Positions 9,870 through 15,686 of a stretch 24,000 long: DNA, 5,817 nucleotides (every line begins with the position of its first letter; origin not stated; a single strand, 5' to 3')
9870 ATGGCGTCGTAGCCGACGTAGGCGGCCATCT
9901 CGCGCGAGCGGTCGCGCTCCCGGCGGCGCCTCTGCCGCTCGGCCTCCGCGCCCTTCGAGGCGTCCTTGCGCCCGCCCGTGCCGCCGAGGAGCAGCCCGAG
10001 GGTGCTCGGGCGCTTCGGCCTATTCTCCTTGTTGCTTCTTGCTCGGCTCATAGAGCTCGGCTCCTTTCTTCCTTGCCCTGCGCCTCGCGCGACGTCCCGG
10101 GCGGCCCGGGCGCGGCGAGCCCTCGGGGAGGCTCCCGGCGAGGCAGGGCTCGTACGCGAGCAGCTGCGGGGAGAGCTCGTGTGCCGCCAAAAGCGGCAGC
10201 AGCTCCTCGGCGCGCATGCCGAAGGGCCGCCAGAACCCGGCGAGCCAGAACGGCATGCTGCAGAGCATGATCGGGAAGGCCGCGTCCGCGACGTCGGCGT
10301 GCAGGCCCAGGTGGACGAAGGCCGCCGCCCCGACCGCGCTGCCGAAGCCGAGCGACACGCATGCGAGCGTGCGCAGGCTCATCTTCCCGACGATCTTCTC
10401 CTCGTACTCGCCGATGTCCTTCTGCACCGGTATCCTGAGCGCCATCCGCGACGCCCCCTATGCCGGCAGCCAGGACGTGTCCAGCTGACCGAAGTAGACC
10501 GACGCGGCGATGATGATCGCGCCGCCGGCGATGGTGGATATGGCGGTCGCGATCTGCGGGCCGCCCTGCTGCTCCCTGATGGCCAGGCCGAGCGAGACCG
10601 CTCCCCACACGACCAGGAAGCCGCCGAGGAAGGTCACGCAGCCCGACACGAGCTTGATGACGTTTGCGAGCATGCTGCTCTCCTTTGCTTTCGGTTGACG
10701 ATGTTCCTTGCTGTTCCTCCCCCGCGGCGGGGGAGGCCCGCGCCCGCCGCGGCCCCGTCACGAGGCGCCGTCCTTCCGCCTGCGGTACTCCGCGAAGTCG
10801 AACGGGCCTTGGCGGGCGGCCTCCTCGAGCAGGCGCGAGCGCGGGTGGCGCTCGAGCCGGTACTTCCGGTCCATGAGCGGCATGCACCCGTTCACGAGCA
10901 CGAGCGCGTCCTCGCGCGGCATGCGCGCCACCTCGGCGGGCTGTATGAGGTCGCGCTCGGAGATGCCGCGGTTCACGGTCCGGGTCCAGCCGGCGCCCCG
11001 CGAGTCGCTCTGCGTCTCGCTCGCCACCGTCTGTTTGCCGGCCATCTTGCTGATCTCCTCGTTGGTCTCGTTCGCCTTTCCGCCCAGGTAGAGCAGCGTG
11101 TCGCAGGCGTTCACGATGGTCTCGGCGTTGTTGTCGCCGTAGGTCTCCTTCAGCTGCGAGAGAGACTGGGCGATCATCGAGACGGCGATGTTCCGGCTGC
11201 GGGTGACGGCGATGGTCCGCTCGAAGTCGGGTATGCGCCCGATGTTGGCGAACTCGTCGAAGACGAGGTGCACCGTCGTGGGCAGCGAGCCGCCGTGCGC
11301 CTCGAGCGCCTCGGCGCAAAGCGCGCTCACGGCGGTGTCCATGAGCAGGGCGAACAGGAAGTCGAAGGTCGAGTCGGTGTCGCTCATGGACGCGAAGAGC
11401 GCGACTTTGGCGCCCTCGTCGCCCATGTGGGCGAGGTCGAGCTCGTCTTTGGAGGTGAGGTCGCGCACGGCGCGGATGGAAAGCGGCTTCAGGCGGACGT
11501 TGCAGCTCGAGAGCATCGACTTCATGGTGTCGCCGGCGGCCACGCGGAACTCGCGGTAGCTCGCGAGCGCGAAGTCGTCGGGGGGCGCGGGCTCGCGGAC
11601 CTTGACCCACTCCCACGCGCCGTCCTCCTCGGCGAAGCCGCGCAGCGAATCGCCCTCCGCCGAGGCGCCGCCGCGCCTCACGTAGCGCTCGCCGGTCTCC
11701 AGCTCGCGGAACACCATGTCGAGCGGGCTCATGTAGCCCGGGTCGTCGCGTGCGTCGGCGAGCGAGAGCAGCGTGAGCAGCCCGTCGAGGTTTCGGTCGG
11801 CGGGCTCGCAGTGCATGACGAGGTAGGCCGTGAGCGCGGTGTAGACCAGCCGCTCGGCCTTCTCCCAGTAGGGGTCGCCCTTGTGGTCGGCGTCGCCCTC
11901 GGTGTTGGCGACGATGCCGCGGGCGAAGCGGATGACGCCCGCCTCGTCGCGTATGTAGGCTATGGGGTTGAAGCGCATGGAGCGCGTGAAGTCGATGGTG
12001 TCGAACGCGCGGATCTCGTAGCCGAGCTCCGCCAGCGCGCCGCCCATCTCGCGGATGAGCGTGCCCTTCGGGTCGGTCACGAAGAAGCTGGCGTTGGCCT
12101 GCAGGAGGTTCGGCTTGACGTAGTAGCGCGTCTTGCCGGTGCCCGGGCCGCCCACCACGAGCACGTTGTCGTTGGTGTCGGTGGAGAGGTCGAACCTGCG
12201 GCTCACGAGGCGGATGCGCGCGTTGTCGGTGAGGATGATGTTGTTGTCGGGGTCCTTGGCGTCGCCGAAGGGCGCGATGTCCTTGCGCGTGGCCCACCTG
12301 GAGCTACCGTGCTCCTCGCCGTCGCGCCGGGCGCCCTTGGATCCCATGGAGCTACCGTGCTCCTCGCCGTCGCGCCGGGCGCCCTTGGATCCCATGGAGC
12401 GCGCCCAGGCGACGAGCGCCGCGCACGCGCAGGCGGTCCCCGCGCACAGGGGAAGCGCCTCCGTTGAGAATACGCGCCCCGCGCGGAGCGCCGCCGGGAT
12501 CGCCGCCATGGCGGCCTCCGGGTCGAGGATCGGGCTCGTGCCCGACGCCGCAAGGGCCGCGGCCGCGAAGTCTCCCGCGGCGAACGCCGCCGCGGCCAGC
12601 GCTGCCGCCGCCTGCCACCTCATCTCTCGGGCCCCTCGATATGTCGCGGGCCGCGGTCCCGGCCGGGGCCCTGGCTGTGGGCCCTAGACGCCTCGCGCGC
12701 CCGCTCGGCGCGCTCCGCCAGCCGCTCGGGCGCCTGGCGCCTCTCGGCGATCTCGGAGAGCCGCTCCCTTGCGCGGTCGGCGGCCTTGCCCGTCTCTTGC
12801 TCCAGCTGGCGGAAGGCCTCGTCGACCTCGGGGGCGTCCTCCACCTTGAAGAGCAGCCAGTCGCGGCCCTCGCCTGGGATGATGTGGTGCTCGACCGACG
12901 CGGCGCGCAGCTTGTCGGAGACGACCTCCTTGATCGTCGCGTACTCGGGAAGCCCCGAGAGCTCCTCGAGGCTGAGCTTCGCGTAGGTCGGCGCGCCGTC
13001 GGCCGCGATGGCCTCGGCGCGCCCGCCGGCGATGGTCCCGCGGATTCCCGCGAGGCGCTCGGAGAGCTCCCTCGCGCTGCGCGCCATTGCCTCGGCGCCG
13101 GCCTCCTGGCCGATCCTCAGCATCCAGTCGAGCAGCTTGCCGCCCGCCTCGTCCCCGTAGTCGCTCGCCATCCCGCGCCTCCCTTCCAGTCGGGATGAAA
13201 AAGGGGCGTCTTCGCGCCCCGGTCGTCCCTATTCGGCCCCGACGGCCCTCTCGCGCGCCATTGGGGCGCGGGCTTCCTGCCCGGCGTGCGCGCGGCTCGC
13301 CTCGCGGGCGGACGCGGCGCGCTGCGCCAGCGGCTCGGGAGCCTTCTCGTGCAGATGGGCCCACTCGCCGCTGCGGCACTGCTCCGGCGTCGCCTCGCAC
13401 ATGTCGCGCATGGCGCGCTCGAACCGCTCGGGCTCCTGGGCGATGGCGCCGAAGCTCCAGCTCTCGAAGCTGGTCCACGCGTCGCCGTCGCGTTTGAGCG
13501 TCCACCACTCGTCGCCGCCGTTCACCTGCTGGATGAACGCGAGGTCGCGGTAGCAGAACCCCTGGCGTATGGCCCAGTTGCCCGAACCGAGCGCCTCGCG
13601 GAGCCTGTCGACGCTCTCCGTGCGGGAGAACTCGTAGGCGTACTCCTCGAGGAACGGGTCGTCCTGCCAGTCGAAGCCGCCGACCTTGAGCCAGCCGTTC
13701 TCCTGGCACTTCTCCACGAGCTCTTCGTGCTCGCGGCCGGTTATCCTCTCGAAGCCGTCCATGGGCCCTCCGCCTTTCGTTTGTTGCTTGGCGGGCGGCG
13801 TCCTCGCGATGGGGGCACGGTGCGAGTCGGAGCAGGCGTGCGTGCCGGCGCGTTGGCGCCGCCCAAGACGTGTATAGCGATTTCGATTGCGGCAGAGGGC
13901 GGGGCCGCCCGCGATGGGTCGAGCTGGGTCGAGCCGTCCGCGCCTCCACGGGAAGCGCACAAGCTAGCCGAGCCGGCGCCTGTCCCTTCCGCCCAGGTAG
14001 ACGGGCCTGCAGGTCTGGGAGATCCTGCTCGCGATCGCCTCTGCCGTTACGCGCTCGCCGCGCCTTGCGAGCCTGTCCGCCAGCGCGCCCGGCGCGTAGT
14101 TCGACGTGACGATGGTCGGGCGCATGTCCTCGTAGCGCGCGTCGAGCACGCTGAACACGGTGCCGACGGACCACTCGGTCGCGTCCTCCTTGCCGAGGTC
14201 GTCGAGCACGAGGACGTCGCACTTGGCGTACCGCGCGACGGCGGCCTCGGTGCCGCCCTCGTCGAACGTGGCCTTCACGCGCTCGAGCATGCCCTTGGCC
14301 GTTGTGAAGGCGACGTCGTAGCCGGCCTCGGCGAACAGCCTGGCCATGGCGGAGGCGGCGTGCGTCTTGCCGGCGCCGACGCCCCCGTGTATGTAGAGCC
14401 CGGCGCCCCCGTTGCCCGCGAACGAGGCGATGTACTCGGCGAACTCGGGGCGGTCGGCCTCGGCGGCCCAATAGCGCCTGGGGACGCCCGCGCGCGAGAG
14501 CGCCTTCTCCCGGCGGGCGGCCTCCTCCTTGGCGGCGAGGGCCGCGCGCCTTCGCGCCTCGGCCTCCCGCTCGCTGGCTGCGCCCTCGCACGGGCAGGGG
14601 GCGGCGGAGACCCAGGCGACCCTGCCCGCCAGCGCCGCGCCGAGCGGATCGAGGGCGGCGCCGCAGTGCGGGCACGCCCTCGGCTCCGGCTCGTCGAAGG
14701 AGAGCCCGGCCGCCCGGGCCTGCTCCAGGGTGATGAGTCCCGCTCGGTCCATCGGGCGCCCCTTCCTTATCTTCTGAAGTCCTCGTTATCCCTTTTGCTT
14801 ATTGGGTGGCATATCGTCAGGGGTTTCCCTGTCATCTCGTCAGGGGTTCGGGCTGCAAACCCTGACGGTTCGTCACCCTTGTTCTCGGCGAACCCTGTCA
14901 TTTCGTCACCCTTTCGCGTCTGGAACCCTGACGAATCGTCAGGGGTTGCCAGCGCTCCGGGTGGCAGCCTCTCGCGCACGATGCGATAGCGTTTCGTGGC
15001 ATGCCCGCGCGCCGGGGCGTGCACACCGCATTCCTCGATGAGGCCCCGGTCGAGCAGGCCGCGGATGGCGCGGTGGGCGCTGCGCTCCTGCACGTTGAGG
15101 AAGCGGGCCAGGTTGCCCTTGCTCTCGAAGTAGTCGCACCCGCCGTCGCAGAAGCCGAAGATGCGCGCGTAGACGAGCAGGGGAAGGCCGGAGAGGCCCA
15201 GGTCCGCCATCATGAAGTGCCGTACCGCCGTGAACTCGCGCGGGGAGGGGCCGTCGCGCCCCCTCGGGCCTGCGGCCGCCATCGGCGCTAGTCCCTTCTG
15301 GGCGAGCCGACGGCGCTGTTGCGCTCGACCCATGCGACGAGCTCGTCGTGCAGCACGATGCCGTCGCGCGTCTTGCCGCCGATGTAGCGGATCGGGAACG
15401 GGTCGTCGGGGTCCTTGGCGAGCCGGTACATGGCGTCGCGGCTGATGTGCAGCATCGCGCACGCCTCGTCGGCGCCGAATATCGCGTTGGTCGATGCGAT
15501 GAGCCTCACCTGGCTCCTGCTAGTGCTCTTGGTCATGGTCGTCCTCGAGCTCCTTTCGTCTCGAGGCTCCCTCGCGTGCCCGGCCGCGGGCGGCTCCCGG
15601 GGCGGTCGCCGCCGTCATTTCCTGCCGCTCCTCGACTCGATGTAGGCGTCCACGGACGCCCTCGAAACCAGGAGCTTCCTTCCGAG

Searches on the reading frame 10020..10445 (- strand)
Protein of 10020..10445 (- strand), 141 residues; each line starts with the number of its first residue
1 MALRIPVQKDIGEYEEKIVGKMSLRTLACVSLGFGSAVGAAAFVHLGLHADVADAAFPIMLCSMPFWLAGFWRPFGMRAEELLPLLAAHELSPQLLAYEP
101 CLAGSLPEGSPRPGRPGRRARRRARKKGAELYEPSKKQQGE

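Call 9: search_protein_families(library=pfam, proteins=[window:10020-10445:-], max_evalue=0.01)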
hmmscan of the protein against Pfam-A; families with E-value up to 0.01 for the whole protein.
window:10020-10445:- (141 aa): 1 family
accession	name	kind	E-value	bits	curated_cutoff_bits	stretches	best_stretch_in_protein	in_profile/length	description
PF12666.12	PrgI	-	1.3e-10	42.1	27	1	6-95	1-88/91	PrgI family protein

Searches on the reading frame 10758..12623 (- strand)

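Call 9: search_protein_families(library=pfam, proteins=[window:10758-12623:-], max_evalue=0.01)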
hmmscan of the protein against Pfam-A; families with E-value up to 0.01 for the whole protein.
window:10758-12623:- (621 aa): 3 families
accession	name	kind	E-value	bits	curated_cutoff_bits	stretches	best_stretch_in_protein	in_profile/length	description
PF02534.20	T4SS-DNA_transf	-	5.9e-55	187.4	20.1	1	152-587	45-442/468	Type IV secretory system Conjugative DNA transfer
PF12696.13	TraG-D_C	-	3.1e-37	127.7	22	1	451-570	2-126/126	TraM recognition site of TraD and TraG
PF10412.15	TrwB_AAD_bind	-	2.8e-24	86.2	20.5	1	408-583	207-381/387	Type IV secretion-system coupling protein DNA-binding domain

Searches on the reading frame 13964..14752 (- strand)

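Call 10: search_protein_families(library=pfam, proteins=[window:13964-14752:-], max_evalue=0.01)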
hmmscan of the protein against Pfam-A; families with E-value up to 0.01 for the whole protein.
window:13964-14752:- (262 aa): 4 families
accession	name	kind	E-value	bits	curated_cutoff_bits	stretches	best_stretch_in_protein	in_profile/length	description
PF01695.23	IstB_IS21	-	3.3e-20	73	24.1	1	120-258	96-230/238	IstB-like ATP binding protein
PF00308.24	Bac_DnaA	-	2.7e-08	34.6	23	1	105-226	23-146/162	Bacterial DnaA ATPAse domain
PF03969.22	AFG1_ATPase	-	9.5e-05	22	27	1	113-229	58-177/361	AFG1-like ATPase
PF13604.12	AAA_30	-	0.0047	17.1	27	1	107-154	9-56/191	AAA domain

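Call 33: search_protein_families(library=ncbifam, proteins=[window:13964-14752:-], max_evalue=0.1)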
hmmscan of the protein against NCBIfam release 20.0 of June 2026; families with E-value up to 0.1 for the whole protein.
window:13964-14752:- (262 aa): 17 families
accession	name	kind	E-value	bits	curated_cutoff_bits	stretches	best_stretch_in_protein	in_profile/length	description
NF005992.0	PRK08116.1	subfamily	1.1e-36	126.4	189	1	22-260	14-253/269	hypothetical protein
NF006505.0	PRK08939.1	equivalog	3.2e-24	85.8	228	1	103-260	145-305/306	primosomal protein DnaI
NF038214.1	IS21_help_AAA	equivalog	1.6e-23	83.6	200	1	118-259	92-229/232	IS21-like element helper ATPase IstB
NF005304.0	PRK06835.1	equivalog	1.8e-20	73.3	215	1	104-259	172-320/330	ATP-binding protein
NF005378.0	PRK06921.1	subfamily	5.5e-13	48.6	207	1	121-249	122-245/266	hypothetical protein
NF006038.0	PRK08181.1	subfamily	1.2e-12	47.7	317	1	115-221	106-211/271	transposase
TIGR00362.1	DnaA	equivalog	3.8e-12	46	343.9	1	107-228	128-254/437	chromosomal replication initiator protein DnaA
NF009043.0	PRK12377.1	subfamily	3.4e-11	43.2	389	1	105-231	90-217/248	ATP-binding protein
NF005098.0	PRK06526.1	subfamily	4.9e-11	42.5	296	1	121-245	114-234/266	transposase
NF001154.0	PRK00149.3-3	equivalog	7.3e-11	41.7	410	1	119-226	153-264/462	chromosomal replication initiator protein DnaA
NF006616.1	PRK09183.1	subfamily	5e-10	39.1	300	1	122-244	106-226/253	IS21-like element helper ATPase IstB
NF005931.1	PRK07952.1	equivalog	1.3e-08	34.7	357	1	106-228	90-214/246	replicative helicase loader DnaC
NF040713.1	ZapE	equivalog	2.4e-07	30.3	140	1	101-231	37-169/344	cell division protein ZapE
TIGR03420.1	DnaA_homol_Hda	equivalog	2e-06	27.5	194.8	1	112-229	34-142/226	DnaA regulatory inactivator Hda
NF009087.0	PRK12422.1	equivalog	2.1e-05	23.9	657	1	118-227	143-255/455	chromosomal replication initiator protein DnaA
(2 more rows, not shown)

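Call 34: search_protein_families(library=phrogs, proteins=[window:13964-14752:-], max_evalue=0.01)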
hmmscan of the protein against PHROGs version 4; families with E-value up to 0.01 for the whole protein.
window:13964-14752:- (262 aa): 5 families
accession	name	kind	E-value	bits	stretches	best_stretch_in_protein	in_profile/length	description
phrog_50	-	DNA, RNA and nucleotide metabolism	4.5e-48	165.7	1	24-260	275-511/570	DnaC-like helicase loader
phrog_3277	-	DNA, RNA and nucleotide metabolism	1.9e-26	93.9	1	114-260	8-154/168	DnaC-like helicase loader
phrog_26922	-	DNA, RNA and nucleotide metabolism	7.8e-14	53.1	1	174-231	8-65/92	DnaC-like helicase loader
phrog_27475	-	unknown function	1.9e-07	31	1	122-255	448-579/599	-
phrog_15321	-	unknown function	4.3e-05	24.6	1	177-227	7-63/93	-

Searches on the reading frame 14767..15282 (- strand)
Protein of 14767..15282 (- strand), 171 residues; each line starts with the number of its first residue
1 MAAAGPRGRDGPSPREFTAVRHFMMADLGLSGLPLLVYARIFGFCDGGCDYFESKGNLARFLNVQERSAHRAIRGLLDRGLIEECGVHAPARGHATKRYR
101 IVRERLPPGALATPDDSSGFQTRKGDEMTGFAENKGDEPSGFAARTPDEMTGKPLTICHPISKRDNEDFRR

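Call 33: search_protein_families(library=ncbifam, proteins=[window:14767-15282:-], max_evalue=0.1)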
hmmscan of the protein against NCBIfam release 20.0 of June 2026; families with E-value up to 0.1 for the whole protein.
window:14767-15282:- (171 aa): 0 families

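Call 34: search_protein_families(library=phrogs, proteins=[window:14767-15282:-], max_evalue=0.01)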
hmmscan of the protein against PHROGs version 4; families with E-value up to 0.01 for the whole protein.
window:14767-15282:- (171 aa): 1 family
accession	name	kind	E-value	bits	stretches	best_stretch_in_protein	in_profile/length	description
phrog_270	-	DNA, RNA and nucleotide metabolism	1.8e-05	25.3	1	23-137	34-139/383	replication initiation protein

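Call 95: search_solved_structures(query=window:14767-15282:-, max_evalue=5)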
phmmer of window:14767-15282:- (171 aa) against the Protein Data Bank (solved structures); distinct sequences matched with E-value up to 5: 1.
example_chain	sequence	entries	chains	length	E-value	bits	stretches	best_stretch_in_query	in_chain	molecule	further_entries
8ip8_ta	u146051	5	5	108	2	11.4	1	58-90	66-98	40S ribosomal protein eS25 | 40S ribosomal protein S25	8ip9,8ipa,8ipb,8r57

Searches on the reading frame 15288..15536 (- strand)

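Call 10: search_protein_families(library=pfam, proteins=[window:15288-15536:-], max_evalue=0.01)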
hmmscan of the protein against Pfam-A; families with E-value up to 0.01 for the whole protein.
window:15288-15536:- (82 aa): 1 family
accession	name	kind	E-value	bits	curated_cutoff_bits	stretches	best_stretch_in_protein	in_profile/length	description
PF12728.13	HTH_17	-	8.7e-05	23.1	27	1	22-73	4-50/51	Helix-turn-helix domain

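Call 33: search_protein_families(library=ncbifam, proteins=[window:15288-15536:-], max_evalue=0.1)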
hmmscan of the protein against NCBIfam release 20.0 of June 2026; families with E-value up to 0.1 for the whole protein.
window:15288-15536:- (82 aa): 1 family
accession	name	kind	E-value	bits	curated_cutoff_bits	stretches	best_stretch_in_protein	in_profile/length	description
NF033499.1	Xis_Gifsy_1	exception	0.073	13.2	60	1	20-72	9-63/92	excisionase Xis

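Call 34: search_protein_families(library=phrogs, proteins=[window:15288-15536:-], max_evalue=0.01)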
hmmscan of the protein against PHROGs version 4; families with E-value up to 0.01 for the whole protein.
window:15288-15536:- (82 aa): 2 families
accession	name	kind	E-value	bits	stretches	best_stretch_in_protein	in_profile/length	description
phrog_7338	-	unknown function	1.4e-06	29.4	1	12-75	23-82/87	-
phrog_66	-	integration and excision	0.00022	22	1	15-80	89-150/412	excisionase and transcriptional regulator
